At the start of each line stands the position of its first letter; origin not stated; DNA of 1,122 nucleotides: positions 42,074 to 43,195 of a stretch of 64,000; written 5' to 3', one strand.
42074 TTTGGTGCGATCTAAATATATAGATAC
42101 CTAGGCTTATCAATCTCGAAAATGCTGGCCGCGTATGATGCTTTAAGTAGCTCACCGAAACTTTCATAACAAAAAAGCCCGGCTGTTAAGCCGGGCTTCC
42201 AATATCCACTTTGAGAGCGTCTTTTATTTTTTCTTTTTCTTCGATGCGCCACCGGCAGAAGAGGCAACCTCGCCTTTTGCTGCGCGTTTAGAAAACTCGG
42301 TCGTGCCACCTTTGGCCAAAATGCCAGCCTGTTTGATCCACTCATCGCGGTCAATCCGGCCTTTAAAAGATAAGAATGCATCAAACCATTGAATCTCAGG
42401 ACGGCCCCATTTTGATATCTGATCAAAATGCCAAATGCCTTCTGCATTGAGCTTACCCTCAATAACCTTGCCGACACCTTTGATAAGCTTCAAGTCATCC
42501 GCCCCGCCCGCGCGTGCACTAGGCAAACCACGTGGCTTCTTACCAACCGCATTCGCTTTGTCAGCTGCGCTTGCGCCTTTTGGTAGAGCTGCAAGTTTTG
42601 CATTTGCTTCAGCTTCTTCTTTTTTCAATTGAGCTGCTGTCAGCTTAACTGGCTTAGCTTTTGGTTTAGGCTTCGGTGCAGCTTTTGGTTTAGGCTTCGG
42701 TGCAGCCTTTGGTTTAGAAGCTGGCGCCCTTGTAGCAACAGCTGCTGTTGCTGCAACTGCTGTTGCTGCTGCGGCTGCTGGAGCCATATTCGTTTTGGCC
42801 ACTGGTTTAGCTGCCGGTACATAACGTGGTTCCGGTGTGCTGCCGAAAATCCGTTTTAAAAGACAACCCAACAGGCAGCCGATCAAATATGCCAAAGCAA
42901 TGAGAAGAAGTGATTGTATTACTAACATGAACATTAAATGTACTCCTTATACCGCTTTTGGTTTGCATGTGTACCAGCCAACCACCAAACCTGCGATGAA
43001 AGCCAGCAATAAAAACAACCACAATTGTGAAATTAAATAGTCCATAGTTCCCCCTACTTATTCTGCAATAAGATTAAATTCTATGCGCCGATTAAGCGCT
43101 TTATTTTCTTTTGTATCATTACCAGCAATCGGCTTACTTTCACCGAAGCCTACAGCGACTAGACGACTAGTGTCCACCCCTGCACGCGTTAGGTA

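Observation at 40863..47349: Co-directional envelope gene cluster built around an inner-membrane-anchored modular OmpA-family protein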

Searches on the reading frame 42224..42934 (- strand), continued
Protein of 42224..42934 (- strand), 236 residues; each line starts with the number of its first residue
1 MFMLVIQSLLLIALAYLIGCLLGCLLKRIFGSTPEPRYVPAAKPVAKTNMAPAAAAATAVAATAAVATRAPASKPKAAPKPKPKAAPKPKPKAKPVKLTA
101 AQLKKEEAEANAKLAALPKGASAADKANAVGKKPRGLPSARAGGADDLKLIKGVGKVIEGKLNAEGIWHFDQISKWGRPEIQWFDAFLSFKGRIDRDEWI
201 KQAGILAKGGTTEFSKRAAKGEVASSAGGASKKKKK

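Call 63: find_encoding_contigs(protein=P0213, flank=5000, max_places=1)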
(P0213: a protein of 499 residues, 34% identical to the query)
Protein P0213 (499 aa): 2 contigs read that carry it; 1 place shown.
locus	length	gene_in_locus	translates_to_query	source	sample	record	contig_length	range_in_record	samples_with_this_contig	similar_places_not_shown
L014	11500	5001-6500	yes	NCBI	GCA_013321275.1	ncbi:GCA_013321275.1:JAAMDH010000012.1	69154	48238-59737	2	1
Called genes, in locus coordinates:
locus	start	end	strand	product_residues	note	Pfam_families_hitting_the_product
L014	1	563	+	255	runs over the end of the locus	PF00072:Response_reg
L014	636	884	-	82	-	-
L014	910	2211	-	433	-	PF00463:ICL, PF13714:PEP_mutase, PF00463:ICL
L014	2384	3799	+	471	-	PF01381:HTH_3, PF06114:Peptidase_M78, PF09856:ScfRs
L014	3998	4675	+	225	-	PF04140:ICMT (weak), PF04191:PEMT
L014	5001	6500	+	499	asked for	PF04972:BON (faint), PF21923:BON_like (faint), PF00691:OmpA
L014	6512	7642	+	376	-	-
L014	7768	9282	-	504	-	PF00496:SBP_bac_5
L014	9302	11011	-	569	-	PF00005:ABC_tran, PF02463:SMC_N (faint), PF13191:AAA_16 (faint), PF13401:AAA_22 (faint), PF13555:AAA_29 (faint), PF13304:AAA_21 (weak), PF00005:ABC_tran, PF08352:oligo_HPY (weak)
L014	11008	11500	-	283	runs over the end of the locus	PF12911:OppC_N, PF00528:BPD_transp_1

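Call 67: search_protein_families(library=pfam, proteins=[L013:2604-3119:+, L013:2515-2601:+, L013:1555-2499:+, L014:6512-7639:+, L012:6209-6763:+], max_evalue=0.1)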
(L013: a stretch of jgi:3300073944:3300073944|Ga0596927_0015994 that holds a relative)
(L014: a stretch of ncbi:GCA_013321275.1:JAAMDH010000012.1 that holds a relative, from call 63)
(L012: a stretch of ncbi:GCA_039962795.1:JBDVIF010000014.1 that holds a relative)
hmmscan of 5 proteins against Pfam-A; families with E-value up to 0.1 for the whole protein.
L013:2604-3119:+ (172 aa): 0 families

L013:2515-2601:+ (29 aa): 0 families

L013:1555-2499:+ (315 aa): 4 families
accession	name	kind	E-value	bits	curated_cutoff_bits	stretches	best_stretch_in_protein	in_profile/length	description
PF21923.1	BON_like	-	5.8e-26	90.6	24.1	1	68-114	1-47/47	BON-like domain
PF00691.25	OmpA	-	3.4e-19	69.4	27.2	1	213-308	1-98/98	OmpA family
PF04972.22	BON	-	1.2e-08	35.6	27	1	133-181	18-68/69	BON domain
PF21934.1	Yop-YscD_ppl_3rd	-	0.0072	16.5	24.3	1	65-87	15-38/64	YscD/CdsD-like Bon-like domain 3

L014:6512-7639:+ (376 aa): 5 families
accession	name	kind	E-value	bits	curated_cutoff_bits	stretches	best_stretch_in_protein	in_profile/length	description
PF11798.14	IMS_HHH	-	0.002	18.7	24.4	0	297-316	13-32/32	IMS family HHH motif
PF11731.14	Cdd1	-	0.004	17.8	25.5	0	179-214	4-39/86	Pathogenicity locus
PF07331.16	TctB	-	0.021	15.5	29.1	1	8-85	31-104/137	Tripartite tricarboxylate transporter TctB family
PF21999.2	IMS_HHH_1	-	0.023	15.6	27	0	301-324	4-27/53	DNA polymerase-iota, thumb domain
PF14520.12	HHH_5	-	0.05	14.5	27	0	296-326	3-33/57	Helix-hairpin-helix domain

L012:6209-6763:+ (185 aa): 2 families
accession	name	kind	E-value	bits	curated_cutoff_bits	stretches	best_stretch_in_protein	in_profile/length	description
PF21923.1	BON_like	-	0.024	15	24.1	0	101-140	3-43/47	BON-like domain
PF04972.22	BON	-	0.038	14.7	27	0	52-89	30-66/69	BON domain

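Call 68: search_protein_families(library=ncbifam, proteins=[L013:2604-3119:+, L013:2515-2601:+, L013:1555-2499:+, L011:5842-6987:+, L010:5399-6853:+], max_evalue=0.01)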
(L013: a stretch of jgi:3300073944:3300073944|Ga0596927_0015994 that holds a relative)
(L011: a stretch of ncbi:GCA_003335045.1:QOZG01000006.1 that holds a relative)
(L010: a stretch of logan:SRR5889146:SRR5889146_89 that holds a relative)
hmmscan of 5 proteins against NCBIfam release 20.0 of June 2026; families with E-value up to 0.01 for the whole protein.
L013:2604-3119:+ (172 aa): 7 families
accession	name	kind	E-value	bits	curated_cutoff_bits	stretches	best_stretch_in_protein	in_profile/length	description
NF051433.1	ArfC_sunset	exception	7.9e-62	208.5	100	1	1-167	1-160/160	channel accessory protein ArfC, sunset domain variant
NF051437.1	sunset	domain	1.9e-17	63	27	1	126-167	1-42/42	sunset domain-containing protein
NF051448.1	50S_L17_sunset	exception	1.3e-14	54.4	280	1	89-164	154-226/229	50S ribosomal protein L17, sunset domain variant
NF051449.1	50S_L4_sunset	exception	3.3e-13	50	385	1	92-163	213-284/285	50S ribosomal protein L4, sunset domain variant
NF051451.1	30S_S2_sunset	exception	2.7e-11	43.2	710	1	80-163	293-375/382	30S ribosomal protein S2, sunset domain variant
NF051455.1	Rv0901_ArfC_N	equivalog_domain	2.3e-10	40.3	32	1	4-24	1-21/31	channel accessory protein ArfC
NF051450.1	50S_L20_sunset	exception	1.4e-09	38.5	375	1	66-165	111-209/219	50S ribosomal protein L20, sunset domain variant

L013:2515-2601:+ (29 aa): 1 family
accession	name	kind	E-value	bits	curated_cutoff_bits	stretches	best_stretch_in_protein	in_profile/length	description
NF051435.1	ArfB_Rv0900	equivalog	3.5e-15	56.1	40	1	1-27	1-27/50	channel accessory protein ArfB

L013:1555-2499:+ (315 aa): 38 families (the best 25 are shown)
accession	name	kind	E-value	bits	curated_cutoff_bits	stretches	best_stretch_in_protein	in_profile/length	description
NF051434.1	ArfA_OmpATb_N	equivalog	6.4e-46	155.4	81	1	67-180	1-114/114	channel-forming protein ArfA/OmpATb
NF053611.1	YiaD_Gzip_OmpA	equivalog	3.7e-32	111.7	175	1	204-314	96-206/206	YiaD family glycine zipper/OmpA-like lipoprotein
NF053612.1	anchor_PA1041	equivalog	2e-29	103.2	250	1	181-314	102-235/236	PA1041 family peptidoglycan-binding anchor lipoprotein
NF053585.1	OMP_LP_YfiB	equivalog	6.5e-27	94.4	128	1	210-315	56-161/163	outer membrane lipoprotein YfiB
NF007804.1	PRK10510.1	equivalog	1.4e-23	83.4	307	1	211-315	113-217/219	OmpA family lipoprotein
NF045787.1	OmpABordt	equivalog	5e-23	81.8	200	1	205-314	74-189/194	outer membrane protein OmpA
NF053613.1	OMP_toxin_LptF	equivalog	5.8e-21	75.3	400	1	207-315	138-246/256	lipotoxin F family OmpA-related lipoprotein LptF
NF007424.1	PRK09967.1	equivalog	1.6e-20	73.8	155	1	212-315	54-158/160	OmpA family protein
TIGR03350.1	type_VI_ompA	equivalog_domain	8.9e-19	67.8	139.8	1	214-314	34-137/137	type VI secretion system protein TssL, long form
TIGR02802.1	Pal_lipo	equivalog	8.9e-18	64.3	125.35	1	212-313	2-103/104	peptidoglycan-associated lipoprotein Pal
NF006541.1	PRK09038.1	equivalog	3.9e-17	62.7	283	1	214-315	145-249/253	flagellar motor protein MotD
NF005999.0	PRK08126.1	subfamily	5.4e-16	58.4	571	1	210-314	323-430/432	hypothetical protein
NF033763.1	exchanger_TraB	exception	2.5e-15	55.5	700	1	211-314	393-497/522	outer membrane exchange protein TraB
NF005444.0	PRK07033.1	equivalog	8.5e-15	54.6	520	1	214-314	318-421/438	DotU family type VI secretion system protein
NF045788.1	Omp38Acinit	equivalog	1.1e-14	54.3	500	1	228-313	259-345/354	outer membrane protein Omp38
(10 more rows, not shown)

L011:5842-6987:+ (382 aa): 40 families (the best 25 are shown)
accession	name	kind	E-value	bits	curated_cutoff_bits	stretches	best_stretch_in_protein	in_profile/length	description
NF053611.1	YiaD_Gzip_OmpA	equivalog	1.3e-35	123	175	1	273-380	98-205/206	YiaD family glycine zipper/OmpA-like lipoprotein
NF053612.1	anchor_PA1041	equivalog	3.6e-27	95.8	250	1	273-381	125-235/236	PA1041 family peptidoglycan-binding anchor lipoprotein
NF045787.1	OmpABordt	equivalog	1.9e-26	93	200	1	223-379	36-187/194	outer membrane protein OmpA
NF053613.1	OMP_toxin_LptF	equivalog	5e-23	82.1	400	1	281-379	145-243/256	lipotoxin F family OmpA-related lipoprotein LptF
NF007804.1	PRK10510.1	equivalog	4.5e-22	78.5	307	1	277-379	112-214/219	OmpA family lipoprotein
TIGR03350.1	type_VI_ompA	equivalog_domain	1.3e-21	77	139.8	1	273-381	26-137/137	type VI secretion system protein TssL, long form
NF053585.1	OMP_LP_YfiB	equivalog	1.9e-21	76.6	128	1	276-381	55-160/163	outer membrane lipoprotein YfiB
TIGR03789.1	pdsO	hypoth_equivalog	2.3e-21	76.6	152.2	1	264-377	126-239/243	sortase-associated OmpA-like protein PdsO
TIGR02802.1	Pal_lipo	equivalog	4.2e-21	75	125.35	1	278-380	1-103/104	peptidoglycan-associated lipoprotein Pal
NF006541.1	PRK09038.1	equivalog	1.8e-19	70.4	283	1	273-381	137-248/253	flagellar motor protein MotD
NF005999.0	PRK08126.1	subfamily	2.7e-18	66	571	1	275-381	322-430/432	hypothetical protein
NF033763.1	exchanger_TraB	exception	3.1e-18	65.1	700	1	276-381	391-497/522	outer membrane exchange protein TraB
NF005444.0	PRK07033.1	equivalog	1.5e-17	63.7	520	1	281-380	318-420/438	DotU family type VI secretion system protein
NF053607.1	CHU_0125_OmpA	equivalog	1.9e-17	63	620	1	277-381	531-636/639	CHU_0125 family OmpA-like outer membrane integrity protein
NF052230.1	T9SS_PorE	exception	3.9e-16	58.4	600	1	277-361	515-599/648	PorE family type IX secretion system protein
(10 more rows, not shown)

L010:5399-6853:+ (485 aa): 41 families (the best 25 are shown)
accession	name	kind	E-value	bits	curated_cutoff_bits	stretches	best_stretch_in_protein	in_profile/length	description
NF053611.1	YiaD_Gzip_OmpA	equivalog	5.4e-34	117.7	175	1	370-482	95-206/206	YiaD family glycine zipper/OmpA-like lipoprotein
NF053612.1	anchor_PA1041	equivalog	3.4e-28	99.2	250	1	377-482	130-235/236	PA1041 family peptidoglycan-binding anchor lipoprotein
NF045787.1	OmpABordt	equivalog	2.7e-24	85.9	200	1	365-482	73-189/194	outer membrane protein OmpA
NF053585.1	OMP_LP_YfiB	equivalog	3.5e-24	85.5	128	1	378-484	56-162/163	outer membrane lipoprotein YfiB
NF053613.1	OMP_toxin_LptF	equivalog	3e-22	79.5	400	1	379-482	142-245/256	lipotoxin F family OmpA-related lipoprotein LptF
NF033763.1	exchanger_TraB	exception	5.3e-22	77.5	700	1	378-483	392-498/522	outer membrane exchange protein TraB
TIGR02802.1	Pal_lipo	equivalog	6.5e-21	74.4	125.35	1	380-481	2-103/104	peptidoglycan-associated lipoprotein Pal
TIGR03350.1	type_VI_ompA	equivalog_domain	1.6e-20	73.4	139.8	1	377-481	29-136/137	type VI secretion system protein TssL, long form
NF053607.1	CHU_0125_OmpA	equivalog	4.1e-20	71.8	620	1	373-483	526-637/639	CHU_0125 family OmpA-like outer membrane integrity protein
NF006541.1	PRK09038.1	equivalog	4.9e-19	68.9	283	1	377-484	140-250/253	flagellar motor protein MotD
TIGR03789.1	pdsO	hypoth_equivalog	1.4e-18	67.5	152.2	1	375-478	136-239/243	sortase-associated OmpA-like protein PdsO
NF007804.1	PRK10510.1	equivalog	1e-17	64.3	307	1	378-481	112-215/219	OmpA family lipoprotein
NF045788.1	Omp38Acinit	equivalog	3.1e-16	59.4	500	1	379-480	242-344/354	outer membrane protein Omp38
NF005831.1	PRK07734.1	equivalog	4.7e-16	59.3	301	1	377-483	138-249/250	flagellar motor protein MotB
NF005999.0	PRK08126.1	subfamily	4.7e-16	58.6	571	1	382-481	327-429/432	hypothetical protein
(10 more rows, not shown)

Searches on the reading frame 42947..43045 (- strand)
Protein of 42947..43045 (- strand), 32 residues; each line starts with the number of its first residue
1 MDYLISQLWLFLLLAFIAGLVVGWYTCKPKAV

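Call 3: search_protein_families(library=pfam, proteins=[window:42947-43045:-], max_evalue=0.1)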
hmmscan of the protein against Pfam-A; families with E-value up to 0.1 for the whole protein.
window:42947-43045:- (32 aa): 2 families
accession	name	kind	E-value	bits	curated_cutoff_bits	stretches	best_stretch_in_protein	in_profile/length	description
PF06305.16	LapA_dom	-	0.0031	17.8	28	1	7-27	18-38/64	Lipopolysaccharide assembly protein A domain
PF22002.1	MTLN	-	0.011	16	27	1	6-27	7-28/56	Mitoregulin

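Call 4: search_protein_families(library=ncbifam, proteins=[window:42947-43045:-], max_evalue=0.1)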
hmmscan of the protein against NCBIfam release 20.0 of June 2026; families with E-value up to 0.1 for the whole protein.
window:42947-43045:- (32 aa): 1 family
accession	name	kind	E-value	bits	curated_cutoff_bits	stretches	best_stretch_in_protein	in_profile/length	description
NF051435.1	ArfB_Rv0900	equivalog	0.0041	17.4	40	1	1-25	1-23/50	channel accessory protein ArfB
